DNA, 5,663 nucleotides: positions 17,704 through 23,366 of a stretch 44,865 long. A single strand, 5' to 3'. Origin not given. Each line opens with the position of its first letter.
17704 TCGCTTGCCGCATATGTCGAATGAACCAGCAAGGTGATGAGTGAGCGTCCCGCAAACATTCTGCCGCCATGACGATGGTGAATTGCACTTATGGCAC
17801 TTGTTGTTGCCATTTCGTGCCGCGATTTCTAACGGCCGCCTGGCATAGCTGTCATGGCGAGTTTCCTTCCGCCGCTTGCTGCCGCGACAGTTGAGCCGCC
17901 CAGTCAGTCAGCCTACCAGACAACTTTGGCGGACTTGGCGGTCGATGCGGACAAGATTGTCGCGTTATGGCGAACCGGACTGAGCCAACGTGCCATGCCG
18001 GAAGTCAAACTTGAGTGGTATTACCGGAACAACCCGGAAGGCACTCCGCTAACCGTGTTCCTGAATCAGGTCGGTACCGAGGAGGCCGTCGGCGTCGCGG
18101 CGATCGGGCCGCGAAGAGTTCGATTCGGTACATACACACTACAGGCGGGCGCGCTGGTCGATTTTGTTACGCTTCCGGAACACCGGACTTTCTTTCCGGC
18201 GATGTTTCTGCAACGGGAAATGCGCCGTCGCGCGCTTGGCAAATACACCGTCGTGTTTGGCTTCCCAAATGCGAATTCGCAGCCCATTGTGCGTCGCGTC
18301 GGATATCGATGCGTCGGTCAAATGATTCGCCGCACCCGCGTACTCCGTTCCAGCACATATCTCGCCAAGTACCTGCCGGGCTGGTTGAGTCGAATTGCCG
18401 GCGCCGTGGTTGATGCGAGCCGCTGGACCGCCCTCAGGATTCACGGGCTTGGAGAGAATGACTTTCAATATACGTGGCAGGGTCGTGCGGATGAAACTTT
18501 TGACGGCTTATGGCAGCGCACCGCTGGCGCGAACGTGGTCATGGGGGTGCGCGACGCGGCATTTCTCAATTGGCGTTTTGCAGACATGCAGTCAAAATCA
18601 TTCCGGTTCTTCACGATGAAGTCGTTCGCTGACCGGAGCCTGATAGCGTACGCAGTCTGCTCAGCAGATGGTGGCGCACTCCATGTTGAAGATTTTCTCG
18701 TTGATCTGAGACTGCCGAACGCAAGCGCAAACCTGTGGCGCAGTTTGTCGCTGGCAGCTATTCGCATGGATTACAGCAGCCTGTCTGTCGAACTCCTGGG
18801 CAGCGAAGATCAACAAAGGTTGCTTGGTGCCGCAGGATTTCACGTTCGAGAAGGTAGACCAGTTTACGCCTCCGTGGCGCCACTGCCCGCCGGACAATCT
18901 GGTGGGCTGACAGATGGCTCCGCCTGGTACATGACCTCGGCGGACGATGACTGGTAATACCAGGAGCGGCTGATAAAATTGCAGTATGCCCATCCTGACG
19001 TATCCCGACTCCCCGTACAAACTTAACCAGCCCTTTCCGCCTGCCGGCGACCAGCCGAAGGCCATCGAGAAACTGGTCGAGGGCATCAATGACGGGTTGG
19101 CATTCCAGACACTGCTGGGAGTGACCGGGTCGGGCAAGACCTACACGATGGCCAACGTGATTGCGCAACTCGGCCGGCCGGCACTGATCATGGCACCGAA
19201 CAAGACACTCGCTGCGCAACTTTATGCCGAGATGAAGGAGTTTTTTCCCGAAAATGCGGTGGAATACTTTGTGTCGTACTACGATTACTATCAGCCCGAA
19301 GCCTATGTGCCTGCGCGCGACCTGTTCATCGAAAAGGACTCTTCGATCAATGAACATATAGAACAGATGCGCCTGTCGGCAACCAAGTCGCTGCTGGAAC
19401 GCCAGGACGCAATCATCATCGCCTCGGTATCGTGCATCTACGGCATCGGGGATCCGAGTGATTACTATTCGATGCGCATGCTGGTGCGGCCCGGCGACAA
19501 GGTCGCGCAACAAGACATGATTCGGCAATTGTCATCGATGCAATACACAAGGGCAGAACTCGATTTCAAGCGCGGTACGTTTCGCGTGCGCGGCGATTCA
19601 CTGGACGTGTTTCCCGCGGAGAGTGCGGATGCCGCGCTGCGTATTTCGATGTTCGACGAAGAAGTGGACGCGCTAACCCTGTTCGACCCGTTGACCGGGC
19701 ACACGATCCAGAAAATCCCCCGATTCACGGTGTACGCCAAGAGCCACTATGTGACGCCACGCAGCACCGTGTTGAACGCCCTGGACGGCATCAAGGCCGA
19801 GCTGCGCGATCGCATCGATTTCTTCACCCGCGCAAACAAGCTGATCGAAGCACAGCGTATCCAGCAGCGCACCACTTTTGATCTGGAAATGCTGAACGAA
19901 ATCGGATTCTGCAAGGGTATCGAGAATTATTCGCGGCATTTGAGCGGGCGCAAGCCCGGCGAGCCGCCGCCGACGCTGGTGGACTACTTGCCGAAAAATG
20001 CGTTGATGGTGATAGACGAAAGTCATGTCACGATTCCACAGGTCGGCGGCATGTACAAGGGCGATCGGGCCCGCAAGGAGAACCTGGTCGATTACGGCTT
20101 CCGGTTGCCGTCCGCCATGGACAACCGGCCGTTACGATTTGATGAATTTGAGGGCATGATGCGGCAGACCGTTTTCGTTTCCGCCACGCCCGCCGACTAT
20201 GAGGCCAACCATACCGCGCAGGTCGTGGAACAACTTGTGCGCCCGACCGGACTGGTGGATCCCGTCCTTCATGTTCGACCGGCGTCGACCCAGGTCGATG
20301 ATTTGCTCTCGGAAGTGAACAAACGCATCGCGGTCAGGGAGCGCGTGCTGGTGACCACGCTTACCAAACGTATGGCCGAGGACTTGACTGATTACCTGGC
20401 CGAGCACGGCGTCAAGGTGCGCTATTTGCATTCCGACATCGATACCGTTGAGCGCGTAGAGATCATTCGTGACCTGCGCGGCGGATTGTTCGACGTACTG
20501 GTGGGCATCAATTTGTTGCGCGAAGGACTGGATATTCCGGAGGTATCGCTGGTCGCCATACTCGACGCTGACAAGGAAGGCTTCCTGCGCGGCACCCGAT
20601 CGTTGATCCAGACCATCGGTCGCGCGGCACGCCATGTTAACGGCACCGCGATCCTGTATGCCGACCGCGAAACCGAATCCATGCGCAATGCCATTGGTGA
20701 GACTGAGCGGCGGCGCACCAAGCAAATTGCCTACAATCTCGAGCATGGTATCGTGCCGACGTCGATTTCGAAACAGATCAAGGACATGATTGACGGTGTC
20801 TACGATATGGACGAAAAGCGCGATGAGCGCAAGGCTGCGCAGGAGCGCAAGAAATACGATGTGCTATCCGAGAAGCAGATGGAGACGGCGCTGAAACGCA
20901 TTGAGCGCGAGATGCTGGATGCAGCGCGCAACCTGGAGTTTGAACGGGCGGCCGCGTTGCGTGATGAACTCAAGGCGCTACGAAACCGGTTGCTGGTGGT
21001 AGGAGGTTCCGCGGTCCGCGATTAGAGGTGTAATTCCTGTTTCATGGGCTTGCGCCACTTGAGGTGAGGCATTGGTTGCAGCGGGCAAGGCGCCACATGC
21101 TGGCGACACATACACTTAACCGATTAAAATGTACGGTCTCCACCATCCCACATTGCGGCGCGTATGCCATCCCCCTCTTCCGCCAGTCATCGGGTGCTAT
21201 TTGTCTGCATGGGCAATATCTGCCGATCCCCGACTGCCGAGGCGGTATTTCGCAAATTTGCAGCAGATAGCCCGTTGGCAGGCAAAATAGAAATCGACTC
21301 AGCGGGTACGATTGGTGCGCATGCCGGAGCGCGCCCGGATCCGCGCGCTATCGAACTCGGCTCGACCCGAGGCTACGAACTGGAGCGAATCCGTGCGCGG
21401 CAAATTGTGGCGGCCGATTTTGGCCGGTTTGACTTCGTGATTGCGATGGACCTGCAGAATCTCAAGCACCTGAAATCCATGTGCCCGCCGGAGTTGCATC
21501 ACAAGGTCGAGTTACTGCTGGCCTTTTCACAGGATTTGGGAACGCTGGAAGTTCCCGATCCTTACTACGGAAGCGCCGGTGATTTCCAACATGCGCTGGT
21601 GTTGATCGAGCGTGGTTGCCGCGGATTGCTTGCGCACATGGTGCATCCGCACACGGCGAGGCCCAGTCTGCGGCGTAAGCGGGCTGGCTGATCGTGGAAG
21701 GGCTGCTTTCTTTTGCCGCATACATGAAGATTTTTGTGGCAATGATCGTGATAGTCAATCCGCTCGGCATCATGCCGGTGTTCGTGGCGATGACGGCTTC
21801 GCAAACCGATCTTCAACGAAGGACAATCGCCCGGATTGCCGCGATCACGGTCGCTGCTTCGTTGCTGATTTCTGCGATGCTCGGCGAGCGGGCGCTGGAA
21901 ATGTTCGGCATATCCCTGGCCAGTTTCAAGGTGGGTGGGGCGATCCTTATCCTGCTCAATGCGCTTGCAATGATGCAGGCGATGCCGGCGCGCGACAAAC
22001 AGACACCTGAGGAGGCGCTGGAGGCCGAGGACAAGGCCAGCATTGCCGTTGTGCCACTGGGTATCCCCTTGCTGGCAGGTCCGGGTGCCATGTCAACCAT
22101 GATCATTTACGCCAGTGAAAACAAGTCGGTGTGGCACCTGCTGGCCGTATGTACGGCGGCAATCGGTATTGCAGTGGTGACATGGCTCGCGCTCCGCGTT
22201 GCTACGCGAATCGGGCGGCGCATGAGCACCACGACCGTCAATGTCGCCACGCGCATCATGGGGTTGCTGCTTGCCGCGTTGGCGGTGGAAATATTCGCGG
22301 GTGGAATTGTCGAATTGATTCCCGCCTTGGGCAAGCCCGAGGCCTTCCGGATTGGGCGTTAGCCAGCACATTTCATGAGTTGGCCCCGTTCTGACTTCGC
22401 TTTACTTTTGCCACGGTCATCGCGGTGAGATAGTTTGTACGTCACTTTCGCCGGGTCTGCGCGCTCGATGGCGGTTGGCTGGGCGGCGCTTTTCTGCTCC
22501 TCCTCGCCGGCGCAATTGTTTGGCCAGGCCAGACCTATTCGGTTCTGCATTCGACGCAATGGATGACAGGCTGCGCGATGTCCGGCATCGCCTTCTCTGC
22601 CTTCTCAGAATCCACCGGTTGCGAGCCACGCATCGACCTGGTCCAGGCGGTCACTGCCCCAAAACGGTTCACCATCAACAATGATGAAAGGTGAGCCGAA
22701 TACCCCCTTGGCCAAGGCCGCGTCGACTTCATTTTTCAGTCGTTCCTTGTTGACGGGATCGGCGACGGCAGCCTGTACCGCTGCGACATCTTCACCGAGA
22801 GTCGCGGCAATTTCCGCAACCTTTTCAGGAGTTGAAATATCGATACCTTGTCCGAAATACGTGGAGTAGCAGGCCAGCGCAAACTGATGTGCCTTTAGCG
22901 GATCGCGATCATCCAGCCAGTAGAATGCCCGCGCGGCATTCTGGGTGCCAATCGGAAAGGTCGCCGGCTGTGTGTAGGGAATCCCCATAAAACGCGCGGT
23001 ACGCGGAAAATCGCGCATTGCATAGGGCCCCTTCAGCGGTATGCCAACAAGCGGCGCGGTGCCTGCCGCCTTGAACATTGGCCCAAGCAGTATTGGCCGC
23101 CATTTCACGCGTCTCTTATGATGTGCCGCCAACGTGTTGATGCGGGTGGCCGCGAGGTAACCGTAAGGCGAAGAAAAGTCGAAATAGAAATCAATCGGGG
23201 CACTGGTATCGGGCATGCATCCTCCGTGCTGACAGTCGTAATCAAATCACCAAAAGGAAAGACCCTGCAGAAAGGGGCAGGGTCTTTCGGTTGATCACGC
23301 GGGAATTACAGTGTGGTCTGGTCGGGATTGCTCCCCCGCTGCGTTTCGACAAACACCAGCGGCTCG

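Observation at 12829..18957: Stand-alone five-gene adenylation / carrier-protein / amidation / GNAT cassette with no pathway context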

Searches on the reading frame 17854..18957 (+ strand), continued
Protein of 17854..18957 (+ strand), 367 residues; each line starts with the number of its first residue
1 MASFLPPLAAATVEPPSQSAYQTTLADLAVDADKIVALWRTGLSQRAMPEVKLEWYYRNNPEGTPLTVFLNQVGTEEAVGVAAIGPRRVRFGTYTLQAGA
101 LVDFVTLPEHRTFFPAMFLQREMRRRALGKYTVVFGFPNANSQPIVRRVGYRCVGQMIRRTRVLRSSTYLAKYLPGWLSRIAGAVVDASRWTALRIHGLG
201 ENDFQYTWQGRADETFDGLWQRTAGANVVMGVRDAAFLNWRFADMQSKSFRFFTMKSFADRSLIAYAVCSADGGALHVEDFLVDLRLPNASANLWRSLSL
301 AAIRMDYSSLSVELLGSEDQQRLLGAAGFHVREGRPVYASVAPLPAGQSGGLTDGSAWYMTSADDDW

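Call 54: find_encoding_contigs(protein=P0014, flank=10000, max_places=1)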
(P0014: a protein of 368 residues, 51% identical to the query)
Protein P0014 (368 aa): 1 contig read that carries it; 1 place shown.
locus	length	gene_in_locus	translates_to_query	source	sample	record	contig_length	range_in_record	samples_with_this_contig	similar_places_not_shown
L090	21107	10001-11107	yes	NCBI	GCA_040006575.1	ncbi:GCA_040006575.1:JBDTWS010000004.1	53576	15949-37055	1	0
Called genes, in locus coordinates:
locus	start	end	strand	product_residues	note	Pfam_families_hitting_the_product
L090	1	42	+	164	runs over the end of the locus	PF13098:Thioredoxin_2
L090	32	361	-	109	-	-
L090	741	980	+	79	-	-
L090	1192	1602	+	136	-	-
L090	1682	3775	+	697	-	PF07715:Plug, PF00593:TonB_dep_Rec_b-barrel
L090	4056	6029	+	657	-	PF13522:GATase_6, PF13537:GATase_7, PF00733:Asn_synthase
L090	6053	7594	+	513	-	PF00501:AMP-binding, PF13193:AMP-binding_C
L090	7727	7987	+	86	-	-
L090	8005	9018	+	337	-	PF02540:NAD_synthase, PF03054:tRNA_Me_trans (faint), PF02540:NAD_synthase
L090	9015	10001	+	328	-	PF01170:UPF0020, PF03602:Cons_hypoth95 (weak), PF05175:MTS, PF06325:PrmA (weak), PF09445:Methyltransf_15 (weak), PF13649:Methyltransf_25, PF13847:Methyltransf_31, PF08242:Methyltransf_12 (weak), +1 more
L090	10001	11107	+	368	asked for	-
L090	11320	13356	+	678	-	PF00270:DEAD (weak), PF04851:ResIII, PF17757:UvrB_inter, PF27431:UvrB_3rd, PF00271:Helicase_C, PF12344:UvrB, PF02151:UVR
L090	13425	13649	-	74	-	-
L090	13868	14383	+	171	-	PF01451:LMWPc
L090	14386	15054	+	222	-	PF01914:MarC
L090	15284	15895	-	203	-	PF01323:DSBA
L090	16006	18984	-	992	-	-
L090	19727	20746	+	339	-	PF01479:S4, PF00849:PseudoU_synth_2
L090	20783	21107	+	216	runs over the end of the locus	PF00702:Hydrolase, PF12710:HAD, PF13419:HAD_2, PF13242:Hydrolase_like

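Call 76: search_protein_families(library=ncbifam, proteins=[L090:1192-1602:+, L001:14222-15034:+, L001:15031-15939:+], max_evalue=0.001)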
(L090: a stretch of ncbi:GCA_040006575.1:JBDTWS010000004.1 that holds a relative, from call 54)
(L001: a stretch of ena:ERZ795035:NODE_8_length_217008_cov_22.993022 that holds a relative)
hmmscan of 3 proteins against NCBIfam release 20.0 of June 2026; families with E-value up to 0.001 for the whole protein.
L090:1192-1602:+ (136 aa): 0 families

L001:14222-15034:+ (270 aa): 0 families

L001:15031-15939:+ (302 aa): 0 families

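Call 82: search_protein_representatives(alignment_id=A1)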
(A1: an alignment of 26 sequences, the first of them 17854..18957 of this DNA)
Query: 26 sequences, 360 profile positions. Proteins with E-value up to 0.001 (for the whole library): 18263; up to 1e-10: 10580; up to 1e-30: 2454. The best 150 are listed.
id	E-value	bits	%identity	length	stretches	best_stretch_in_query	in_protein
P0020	7.9e-135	466.0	-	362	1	6-359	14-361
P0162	5.5e-126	436.9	-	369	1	12-359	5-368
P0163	3.3e-123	427.7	-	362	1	7-359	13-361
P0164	2.3e-122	425.0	-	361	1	6-359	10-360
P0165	6.6e-122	423.4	-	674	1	8-359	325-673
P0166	1.5e-120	418.9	-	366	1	12-360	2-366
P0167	1.6e-119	415.6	-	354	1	7-360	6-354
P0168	5.3e-118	410.6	-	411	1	11-360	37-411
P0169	2.8e-116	404.9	-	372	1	7-359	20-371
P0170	2.0e-113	395.6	-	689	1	6-360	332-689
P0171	2.7e-113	395.1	-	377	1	5-360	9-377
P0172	2.0e-112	392.2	-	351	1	11-359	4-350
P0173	1.1e-111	389.9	-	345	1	12-359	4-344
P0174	1.4e-111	389.5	-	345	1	13-359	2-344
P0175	1.6e-111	389.3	-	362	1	6-359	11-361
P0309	2.3e-80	286.8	-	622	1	5-360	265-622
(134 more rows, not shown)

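Call 85: search_protein_families(library=ncbifam, proteins=[P0309, P0165], max_evalue=0.001)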
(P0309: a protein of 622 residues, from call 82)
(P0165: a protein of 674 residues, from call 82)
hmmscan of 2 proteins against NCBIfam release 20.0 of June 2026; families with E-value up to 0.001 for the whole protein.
P0309 (622 aa): 6 families
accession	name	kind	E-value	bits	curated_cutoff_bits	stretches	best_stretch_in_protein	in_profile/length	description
TIGR03101.1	hydr2_PEP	hypoth_equivalog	3.3e-26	92.4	202.75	1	2-193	1-196/266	hydrolase 2, exosortase A system-associated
TIGR03100.1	hydr1_PEP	hypoth_equivalog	1.8e-13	50.4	168.45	1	3-137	4-133/274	hydrolase 1, exosortase A system-associated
NF047920.1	lactonase_UilS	equivalog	3.5e-08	33.5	400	1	53-138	45-132/285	UilS family quorum-quenching N-acyl-homoserine lactonase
NF041096.1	esterase_EstD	equivalog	1e-06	28.1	600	1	43-137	178-274/421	esterase EstD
TIGR02427.1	protocat_pcaD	equivalog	3.7e-05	23.2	255.85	1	58-134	37-110/251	3-oxoadipate enol-lactonase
NF051488.1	bifunc_PcaDC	exception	0.00084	18.6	390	0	59-136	37-111/375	bifunctional 3-oxoadipate enol-lactonase/4-carboxymuconolactone decarboxylase PcaDC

P0165 (674 aa): 18 families
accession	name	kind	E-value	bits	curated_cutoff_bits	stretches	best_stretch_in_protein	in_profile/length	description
TIGR03534.1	RF_mod_PrmC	equivalog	1.7e-54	184.9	199.1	1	72-309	24-252/253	peptide chain release factor N(5)-glutamine methyltransferase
TIGR00536.1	hemK_fam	subfamily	7.1e-48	163.1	115.5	1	72-313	49-282/286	HemK family protein methyltransferase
TIGR03704.1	PrmC_rel_meth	equivalog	9.6e-36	123.5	248.8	1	80-297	29-238/251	putative protein N(5)-glutamine methyltransferase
TIGR03533.1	L3_gln_methyl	equivalog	7.4e-34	117.4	229.7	1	84-277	67-253/284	50S ribosomal protein L3 N(5)-glutamine methyltransferase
NF002421.0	PRK01544.1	equivalog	4.8e-21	75.1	567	1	72-296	50-291/524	bifunctional peptide chain release factor N(5)-glutamine methyltransferase PrmC/tRNA (guanosine(46)-N7)-methyltransferase TrmB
NF011529.0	PRK14968.1-3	equivalog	1.8e-13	50.4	162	1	105-271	7-152/198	putative methyltransferase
TIGR00537.1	hemK_rel_arch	hypoth_equivalog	9.1e-11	41.8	87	1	137-272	16-137/179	HemK2/MTQ2 family protein methyltransferase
NF011530.0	PRK14968.1-4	equivalog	6.9e-09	35.3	243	1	106-274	11-156/202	putative methyltransferase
NF011527.0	PRK14968.1-1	equivalog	2.5e-08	33.8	242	1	117-272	17-148/192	putative methyltransferase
NF007023.0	PRK09489.1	equivalog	4.4e-06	26.1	295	1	137-223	193-272/342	16S rRNA (guanine(1207)-N(2))-methyltransferase RsmC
NF002910.0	PRK03522.2-3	equivalog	1.3e-05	24.4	558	1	135-221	229-317/383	23S rRNA (uracil(747)-C(5))-methyltransferase RlmC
NF041820.1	daptide_MTase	equivalog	3.9e-05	23.2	175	0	130-207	27-102/243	daptide-type RiPP biosynthesis methyltransferase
TIGR00406.1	prmA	equivalog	6.2e-05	22.6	183.15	1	138-219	158-232/288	50S ribosomal protein L11 methyltransferase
TIGR02021.1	BchM-ChlM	equivalog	7.8e-05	22.2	158.9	1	142-204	56-116/218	magnesium protoporphyrin IX methyltransferase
NF001790.0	PRK00517.3-3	equivalog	9.8e-05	21.8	269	1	124-219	111-198/262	50S ribosomal protein L11 methyltransferase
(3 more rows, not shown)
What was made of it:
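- Closest known: XrtA/PEP-CTERM. Same: A relative of gene 5 is fused to an exosortase-A-type hydrolase (call 85).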

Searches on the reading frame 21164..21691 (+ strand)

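Call 26: search_protein_families(library=pfam, proteins=[window:21164-21691:+], max_evalue=0.001)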
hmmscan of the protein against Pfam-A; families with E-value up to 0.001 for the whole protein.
window:21164-21691:+ (175 aa): 1 family
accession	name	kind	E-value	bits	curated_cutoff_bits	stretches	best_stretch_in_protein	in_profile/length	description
PF01451.26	LMWPc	-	5.8e-39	134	23.2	1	11-156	1-144/144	Low molecular weight phosphotyrosine protein phosphatase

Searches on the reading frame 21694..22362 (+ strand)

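Call 86: search_protein_families(library=pfam, proteins=[window:21694-22362:+], max_evalue=0.0001)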
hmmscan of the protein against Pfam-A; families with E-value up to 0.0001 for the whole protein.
window:21694-22362:+ (222 aa): 1 family
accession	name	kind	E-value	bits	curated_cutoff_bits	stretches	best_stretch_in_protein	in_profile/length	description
PF01914.23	MarC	-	1.2e-50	172.2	23.9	1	8-208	2-202/203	MarC family integral membrane protein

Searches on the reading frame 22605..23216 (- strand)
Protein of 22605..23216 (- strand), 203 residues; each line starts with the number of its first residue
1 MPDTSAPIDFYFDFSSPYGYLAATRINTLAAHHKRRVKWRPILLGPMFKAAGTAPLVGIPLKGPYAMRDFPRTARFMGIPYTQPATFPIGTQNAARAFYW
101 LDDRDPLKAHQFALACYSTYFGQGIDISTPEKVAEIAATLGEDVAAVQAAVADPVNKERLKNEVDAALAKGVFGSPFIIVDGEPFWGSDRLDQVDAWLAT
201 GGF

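Call 86: search_protein_families(library=pfam, proteins=[window:22605-23216:-], max_evalue=0.0001)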
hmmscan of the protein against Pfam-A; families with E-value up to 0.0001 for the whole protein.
window:22605-23216:- (203 aa): 1 family
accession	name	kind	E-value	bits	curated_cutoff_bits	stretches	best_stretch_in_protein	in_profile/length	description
PF01323.26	DSBA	-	1.9e-38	132.6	25.6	1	8-195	2-187/191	DSBA-like thioredoxin domain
